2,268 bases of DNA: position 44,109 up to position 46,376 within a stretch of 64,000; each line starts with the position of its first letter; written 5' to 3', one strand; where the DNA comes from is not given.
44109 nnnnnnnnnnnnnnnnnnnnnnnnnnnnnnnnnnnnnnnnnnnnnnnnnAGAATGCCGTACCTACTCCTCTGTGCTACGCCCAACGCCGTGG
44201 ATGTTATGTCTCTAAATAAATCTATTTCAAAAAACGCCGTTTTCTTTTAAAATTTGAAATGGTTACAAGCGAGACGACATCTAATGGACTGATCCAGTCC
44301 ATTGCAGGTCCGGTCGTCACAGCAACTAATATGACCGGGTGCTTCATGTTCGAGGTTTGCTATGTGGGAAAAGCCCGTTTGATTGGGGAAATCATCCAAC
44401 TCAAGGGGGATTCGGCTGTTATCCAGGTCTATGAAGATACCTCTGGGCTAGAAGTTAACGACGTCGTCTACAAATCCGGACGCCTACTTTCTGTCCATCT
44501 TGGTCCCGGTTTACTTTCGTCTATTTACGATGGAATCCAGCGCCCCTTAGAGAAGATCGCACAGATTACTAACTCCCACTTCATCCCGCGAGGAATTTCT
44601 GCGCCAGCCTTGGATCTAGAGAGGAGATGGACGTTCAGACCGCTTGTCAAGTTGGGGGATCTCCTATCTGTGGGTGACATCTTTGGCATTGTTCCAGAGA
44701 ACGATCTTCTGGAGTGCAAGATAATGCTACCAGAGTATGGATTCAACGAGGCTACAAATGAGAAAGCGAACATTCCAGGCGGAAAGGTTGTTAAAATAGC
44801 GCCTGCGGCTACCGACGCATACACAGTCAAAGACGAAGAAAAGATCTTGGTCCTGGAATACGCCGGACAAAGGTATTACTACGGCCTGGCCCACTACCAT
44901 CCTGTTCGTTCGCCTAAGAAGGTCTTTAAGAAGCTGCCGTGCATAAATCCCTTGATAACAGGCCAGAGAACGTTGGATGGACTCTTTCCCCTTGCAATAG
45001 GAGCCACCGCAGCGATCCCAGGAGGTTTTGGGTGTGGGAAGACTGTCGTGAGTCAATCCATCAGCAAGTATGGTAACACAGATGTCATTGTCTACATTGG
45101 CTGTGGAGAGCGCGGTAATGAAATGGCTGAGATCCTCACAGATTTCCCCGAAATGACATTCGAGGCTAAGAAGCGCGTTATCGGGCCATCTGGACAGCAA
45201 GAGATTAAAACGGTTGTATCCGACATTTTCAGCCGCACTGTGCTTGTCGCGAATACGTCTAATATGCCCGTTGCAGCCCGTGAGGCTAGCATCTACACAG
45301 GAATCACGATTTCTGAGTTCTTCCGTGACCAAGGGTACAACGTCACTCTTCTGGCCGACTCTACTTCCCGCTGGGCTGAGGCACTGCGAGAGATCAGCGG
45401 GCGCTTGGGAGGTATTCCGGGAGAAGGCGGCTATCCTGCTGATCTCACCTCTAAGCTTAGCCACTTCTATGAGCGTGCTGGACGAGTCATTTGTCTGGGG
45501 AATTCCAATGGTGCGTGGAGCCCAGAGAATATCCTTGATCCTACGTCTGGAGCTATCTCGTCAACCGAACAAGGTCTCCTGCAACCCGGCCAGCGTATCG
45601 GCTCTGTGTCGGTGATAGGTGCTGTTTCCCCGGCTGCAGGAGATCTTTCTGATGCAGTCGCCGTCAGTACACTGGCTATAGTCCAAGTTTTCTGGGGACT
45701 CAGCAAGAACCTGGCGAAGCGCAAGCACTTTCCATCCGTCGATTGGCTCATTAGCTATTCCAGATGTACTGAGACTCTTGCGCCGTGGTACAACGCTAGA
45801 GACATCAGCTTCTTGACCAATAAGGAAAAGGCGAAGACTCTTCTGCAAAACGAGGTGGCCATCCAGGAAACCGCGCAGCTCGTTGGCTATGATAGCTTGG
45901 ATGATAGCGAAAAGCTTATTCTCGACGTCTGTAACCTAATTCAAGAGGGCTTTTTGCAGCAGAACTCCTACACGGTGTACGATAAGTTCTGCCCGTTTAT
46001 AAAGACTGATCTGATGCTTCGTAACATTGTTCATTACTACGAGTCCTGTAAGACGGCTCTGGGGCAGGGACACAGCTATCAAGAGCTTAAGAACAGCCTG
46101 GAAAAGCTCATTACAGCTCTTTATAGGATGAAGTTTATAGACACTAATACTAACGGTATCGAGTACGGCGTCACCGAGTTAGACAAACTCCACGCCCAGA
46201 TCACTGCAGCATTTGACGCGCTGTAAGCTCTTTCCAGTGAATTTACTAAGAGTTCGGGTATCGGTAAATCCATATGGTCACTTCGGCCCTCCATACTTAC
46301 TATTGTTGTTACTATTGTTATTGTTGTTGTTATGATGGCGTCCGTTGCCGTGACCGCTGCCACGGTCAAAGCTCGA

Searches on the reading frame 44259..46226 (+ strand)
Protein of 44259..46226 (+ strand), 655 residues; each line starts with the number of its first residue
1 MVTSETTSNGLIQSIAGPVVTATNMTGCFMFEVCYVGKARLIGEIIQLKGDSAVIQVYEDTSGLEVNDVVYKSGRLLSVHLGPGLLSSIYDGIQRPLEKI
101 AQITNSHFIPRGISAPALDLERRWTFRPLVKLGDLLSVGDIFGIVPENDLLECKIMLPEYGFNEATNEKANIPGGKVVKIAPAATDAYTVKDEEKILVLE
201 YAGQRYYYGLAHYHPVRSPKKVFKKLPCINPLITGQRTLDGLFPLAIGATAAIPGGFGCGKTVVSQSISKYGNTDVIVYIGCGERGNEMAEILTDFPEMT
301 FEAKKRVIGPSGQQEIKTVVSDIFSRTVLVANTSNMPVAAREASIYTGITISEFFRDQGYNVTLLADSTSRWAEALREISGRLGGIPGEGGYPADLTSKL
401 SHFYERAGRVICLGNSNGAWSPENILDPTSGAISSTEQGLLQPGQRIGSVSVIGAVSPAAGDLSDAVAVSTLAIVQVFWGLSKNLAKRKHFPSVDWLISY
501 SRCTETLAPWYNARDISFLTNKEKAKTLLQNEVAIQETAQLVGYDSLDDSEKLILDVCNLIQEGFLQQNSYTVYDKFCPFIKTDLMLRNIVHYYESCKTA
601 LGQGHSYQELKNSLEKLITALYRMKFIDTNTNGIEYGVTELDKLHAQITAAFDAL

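Call 24: search_protein_families(library=pfam, proteins=[window:44259-46226:+], max_evalue=0.001)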
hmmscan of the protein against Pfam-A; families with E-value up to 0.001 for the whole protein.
window:44259-46226:+ (655 aa): 4 families
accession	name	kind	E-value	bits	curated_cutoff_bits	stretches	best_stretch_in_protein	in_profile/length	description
PF00006.31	ATP-synt_ab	-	2.5e-62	210.7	29.5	1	235-501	1-213/213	ATP synthase alpha/beta family, nucleotide-binding domain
PF22919.1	ATP-synt_VA_C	-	2.4e-17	63.3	24.7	1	516-597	10-89/101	C-terminal domain of V and A type ATP synthase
PF16886.11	ATP-synt_ab_Xtn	-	1.5e-14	53.9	25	1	116-217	2-88/88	ATPsynthase alpha/beta subunit barrel-sandwich domain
PF02874.29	ATP-synt_ab_N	-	2.4e-13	50.8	20.9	1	12-74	1-69/69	ATP synthase alpha/beta family, beta-barrel domain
